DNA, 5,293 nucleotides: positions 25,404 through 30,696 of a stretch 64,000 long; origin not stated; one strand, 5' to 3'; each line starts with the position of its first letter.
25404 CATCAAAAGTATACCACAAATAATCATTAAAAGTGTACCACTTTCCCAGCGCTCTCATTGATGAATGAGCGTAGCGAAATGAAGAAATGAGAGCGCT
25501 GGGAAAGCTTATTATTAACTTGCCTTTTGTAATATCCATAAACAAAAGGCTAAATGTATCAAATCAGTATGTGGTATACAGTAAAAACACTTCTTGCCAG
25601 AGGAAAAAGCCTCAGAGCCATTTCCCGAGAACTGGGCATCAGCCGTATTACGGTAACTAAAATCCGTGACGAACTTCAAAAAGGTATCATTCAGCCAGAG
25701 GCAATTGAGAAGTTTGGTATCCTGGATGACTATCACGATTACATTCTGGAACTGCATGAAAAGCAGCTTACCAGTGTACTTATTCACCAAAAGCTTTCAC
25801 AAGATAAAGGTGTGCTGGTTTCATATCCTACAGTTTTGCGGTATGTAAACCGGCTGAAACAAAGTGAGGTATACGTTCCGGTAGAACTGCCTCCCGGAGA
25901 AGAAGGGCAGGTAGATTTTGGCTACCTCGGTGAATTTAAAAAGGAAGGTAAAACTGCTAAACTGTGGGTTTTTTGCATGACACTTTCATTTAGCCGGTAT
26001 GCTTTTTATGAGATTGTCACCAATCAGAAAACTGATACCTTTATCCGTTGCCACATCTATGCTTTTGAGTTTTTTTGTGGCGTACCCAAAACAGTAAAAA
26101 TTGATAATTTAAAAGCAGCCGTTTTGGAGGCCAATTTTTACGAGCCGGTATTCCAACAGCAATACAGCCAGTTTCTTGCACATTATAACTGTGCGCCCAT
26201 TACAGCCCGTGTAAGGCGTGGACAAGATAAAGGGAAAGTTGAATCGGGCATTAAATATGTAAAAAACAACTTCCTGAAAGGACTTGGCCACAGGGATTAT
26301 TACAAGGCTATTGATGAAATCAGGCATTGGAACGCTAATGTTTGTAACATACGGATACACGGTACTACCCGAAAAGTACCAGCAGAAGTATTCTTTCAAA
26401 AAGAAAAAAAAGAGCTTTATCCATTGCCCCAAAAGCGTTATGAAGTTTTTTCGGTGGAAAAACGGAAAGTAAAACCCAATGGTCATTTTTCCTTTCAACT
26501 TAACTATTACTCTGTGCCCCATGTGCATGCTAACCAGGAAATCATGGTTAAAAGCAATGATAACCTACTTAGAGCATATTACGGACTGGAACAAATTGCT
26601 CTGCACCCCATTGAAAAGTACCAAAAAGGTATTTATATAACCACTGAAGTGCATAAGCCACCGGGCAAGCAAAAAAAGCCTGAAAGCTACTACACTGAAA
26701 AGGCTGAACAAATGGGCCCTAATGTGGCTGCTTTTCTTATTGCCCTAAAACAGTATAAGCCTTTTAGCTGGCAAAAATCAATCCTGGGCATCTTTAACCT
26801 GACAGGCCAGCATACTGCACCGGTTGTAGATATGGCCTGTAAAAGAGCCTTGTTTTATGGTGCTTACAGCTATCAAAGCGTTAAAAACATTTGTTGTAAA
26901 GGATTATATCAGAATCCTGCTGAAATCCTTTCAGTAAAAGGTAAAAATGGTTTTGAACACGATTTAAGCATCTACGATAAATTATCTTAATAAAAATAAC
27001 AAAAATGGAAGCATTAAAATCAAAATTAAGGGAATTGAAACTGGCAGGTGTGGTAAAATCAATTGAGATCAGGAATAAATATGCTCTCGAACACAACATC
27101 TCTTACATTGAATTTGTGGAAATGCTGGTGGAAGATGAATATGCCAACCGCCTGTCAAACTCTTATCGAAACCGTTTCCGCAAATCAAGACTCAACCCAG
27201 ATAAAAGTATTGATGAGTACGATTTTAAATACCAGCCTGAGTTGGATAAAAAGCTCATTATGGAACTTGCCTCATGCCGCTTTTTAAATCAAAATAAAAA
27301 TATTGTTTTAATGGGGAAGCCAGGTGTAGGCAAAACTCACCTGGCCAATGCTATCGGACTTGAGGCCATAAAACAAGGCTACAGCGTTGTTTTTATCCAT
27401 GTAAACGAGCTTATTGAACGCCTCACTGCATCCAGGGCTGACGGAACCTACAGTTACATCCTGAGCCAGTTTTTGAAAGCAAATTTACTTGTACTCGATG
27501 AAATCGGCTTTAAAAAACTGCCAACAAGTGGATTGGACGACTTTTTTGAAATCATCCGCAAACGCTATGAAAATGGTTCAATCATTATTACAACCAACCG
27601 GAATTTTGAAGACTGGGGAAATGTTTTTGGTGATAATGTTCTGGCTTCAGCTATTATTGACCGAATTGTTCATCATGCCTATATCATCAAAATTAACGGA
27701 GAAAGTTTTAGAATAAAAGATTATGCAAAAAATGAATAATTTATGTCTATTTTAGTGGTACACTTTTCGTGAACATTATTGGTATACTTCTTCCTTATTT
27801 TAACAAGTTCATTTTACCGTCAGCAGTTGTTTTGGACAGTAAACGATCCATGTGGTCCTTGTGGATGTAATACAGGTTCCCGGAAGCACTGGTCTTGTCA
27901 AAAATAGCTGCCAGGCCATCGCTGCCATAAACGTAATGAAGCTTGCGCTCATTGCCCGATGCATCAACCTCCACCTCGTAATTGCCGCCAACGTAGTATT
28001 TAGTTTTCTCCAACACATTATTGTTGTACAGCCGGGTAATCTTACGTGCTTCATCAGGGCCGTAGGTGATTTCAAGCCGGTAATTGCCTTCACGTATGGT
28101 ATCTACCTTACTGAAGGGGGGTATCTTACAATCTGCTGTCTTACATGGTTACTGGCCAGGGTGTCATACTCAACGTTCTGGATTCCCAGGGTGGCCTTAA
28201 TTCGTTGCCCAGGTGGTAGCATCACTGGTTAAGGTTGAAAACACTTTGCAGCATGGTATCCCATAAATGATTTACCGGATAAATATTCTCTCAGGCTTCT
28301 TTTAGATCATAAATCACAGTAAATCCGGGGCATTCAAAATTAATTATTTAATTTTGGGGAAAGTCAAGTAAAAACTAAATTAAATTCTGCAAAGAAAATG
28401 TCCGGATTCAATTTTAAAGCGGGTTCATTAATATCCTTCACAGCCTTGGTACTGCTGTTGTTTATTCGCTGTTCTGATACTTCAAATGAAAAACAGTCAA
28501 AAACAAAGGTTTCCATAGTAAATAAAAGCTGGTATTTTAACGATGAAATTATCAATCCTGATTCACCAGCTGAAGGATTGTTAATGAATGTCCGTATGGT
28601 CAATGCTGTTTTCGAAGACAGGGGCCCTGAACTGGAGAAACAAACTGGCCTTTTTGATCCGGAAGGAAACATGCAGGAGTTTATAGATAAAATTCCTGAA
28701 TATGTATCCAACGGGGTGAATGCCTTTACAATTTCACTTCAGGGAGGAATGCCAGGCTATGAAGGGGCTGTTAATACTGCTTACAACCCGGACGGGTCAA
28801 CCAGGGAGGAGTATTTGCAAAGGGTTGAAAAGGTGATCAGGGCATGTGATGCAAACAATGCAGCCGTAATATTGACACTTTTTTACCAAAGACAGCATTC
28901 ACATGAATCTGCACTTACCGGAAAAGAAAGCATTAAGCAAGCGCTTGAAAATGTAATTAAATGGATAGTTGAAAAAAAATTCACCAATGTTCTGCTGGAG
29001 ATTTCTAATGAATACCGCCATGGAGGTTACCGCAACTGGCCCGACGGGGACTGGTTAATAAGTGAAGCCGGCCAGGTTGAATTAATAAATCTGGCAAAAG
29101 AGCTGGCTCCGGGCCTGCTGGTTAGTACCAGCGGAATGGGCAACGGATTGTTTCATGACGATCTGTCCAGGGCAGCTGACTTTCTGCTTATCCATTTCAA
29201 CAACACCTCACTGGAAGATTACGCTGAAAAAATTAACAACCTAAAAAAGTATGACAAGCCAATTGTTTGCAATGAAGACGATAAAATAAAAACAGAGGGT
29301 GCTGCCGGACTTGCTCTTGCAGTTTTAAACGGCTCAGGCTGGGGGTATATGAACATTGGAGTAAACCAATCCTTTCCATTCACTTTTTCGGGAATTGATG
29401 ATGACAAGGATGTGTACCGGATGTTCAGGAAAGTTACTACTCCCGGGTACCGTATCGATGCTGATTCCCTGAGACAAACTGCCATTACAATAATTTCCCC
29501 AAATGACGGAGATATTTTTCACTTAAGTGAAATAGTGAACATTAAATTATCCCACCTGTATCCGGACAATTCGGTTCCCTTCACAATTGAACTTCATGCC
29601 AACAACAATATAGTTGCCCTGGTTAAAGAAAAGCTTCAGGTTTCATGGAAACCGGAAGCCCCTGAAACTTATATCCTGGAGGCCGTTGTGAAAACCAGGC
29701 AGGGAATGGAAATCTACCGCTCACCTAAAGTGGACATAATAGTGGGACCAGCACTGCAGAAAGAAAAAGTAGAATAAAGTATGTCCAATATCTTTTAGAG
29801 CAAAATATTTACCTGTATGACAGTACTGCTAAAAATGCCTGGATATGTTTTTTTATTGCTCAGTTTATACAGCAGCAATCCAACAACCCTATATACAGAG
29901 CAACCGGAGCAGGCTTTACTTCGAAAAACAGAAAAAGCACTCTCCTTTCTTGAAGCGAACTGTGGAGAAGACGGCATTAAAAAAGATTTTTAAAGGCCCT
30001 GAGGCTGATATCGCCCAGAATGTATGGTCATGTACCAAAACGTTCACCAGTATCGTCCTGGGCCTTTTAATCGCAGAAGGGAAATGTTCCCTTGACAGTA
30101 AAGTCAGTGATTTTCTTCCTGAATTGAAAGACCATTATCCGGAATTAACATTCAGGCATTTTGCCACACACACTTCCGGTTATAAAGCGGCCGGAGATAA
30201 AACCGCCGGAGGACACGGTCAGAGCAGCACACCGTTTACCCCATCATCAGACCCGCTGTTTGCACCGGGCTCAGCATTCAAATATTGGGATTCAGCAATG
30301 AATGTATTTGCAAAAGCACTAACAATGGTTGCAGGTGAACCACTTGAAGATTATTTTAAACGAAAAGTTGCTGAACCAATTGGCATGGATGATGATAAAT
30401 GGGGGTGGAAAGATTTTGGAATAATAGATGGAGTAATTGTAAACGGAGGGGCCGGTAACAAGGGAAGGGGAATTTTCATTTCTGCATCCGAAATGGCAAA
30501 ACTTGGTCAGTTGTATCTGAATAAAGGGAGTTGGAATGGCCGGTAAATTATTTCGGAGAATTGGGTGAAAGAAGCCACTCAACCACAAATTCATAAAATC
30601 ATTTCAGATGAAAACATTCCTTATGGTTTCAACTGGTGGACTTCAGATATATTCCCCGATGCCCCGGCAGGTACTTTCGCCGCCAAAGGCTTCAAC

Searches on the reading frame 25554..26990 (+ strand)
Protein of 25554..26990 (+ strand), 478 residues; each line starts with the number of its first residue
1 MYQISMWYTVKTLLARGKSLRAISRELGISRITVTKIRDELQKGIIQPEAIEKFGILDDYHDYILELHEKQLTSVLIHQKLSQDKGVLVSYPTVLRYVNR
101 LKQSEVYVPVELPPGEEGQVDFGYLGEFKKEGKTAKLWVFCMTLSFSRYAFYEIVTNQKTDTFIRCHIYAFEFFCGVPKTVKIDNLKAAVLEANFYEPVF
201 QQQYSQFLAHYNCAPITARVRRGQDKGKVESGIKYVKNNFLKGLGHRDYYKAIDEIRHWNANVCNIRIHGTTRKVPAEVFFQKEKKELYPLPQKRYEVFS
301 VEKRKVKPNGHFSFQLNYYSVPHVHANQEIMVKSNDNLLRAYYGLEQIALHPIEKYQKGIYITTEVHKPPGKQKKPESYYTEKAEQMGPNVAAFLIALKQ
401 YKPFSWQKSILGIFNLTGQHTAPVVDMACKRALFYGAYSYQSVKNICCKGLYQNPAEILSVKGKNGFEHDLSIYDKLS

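Call 14: search_protein_families(library=pfam, proteins=[window:25554-26990:+], max_evalue=0.001)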
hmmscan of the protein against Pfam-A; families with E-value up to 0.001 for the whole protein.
window:25554-26990:+ (478 aa): 3 families
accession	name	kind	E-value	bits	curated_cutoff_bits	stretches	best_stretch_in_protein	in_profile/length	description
PF22483.2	Mu-transpos_C_2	-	9.9e-12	44.8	27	1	291-354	1-64/73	Mu transposase, C-terminal domain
PF00665.32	rve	-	4.5e-11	43.3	32.6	1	119-221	9-100/102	Integrase core domain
PF13384.12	HTH_23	-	2e-05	24.7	24.6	1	13-45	13-46/50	Homeodomain-like domain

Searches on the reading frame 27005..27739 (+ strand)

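Call 14: search_protein_families(library=pfam, proteins=[window:27005-27739:+], max_evalue=0.001)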
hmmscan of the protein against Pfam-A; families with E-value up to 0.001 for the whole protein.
window:27005-27739:+ (244 aa): 5 families
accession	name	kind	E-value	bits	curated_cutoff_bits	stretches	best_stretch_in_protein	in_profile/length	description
PF01695.23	IstB_IS21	-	5.4e-80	268.8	24.1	1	7-240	2-235/238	IstB-like ATP binding protein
PF00308.24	Bac_DnaA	-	1.1e-08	35.8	23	1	99-199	36-139/162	Bacterial DnaA ATPAse domain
PF20720.3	nSTAND3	-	1.3e-08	35.1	27.2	1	92-139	12-59/155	Novel STAND NTPase 3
PF00004.35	AAA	-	3.6e-05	24.6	21.2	1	100-167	1-66/131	ATPase family associated with various cellular activities (AAA)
PF13173.12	AAA_14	-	0.00018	22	27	1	97-196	2-96/129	AAA domain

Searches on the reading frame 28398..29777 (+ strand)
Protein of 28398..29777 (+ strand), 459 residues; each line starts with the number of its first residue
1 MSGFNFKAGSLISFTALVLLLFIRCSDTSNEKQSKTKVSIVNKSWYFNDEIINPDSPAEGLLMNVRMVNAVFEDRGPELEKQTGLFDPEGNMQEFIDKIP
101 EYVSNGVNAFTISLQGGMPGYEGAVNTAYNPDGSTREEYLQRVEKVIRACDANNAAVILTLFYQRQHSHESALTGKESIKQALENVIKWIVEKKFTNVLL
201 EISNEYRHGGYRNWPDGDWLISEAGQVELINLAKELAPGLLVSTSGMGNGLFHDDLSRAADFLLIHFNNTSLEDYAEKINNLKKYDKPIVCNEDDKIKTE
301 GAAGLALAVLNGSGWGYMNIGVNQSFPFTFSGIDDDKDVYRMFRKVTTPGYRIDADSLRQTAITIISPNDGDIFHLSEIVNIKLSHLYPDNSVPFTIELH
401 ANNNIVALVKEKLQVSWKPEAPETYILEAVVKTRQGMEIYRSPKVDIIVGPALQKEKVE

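Call 14: search_protein_families(library=pfam, proteins=[window:28398-29777:+], max_evalue=0.001)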
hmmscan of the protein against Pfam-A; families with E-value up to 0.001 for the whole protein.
window:28398-29777:+ (459 aa): 1 family
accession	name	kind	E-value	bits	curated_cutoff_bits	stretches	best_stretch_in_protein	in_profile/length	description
PF00150.24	Cellulase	-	1.1e-08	35.4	23.5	1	101-216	29-140/272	Cellulase (glycosyl hydrolase family 5)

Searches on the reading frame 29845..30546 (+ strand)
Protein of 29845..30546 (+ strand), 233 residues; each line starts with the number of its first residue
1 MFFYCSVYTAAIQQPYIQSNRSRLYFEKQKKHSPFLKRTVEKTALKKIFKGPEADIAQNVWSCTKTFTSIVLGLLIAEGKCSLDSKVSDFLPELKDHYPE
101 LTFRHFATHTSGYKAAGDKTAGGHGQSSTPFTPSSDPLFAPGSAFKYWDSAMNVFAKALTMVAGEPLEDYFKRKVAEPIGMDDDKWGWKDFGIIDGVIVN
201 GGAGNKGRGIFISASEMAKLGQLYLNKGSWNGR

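Call 14: search_protein_families(library=pfam, proteins=[window:29845-30546:+], max_evalue=0.001)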
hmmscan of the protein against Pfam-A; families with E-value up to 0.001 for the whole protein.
window:29845-30546:+ (233 aa): 1 family
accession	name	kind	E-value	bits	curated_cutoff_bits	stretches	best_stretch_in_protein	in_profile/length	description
PF00144.29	Beta-lactamase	-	2.1e-26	93.3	27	1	59-228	51-238/329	Beta-lactamase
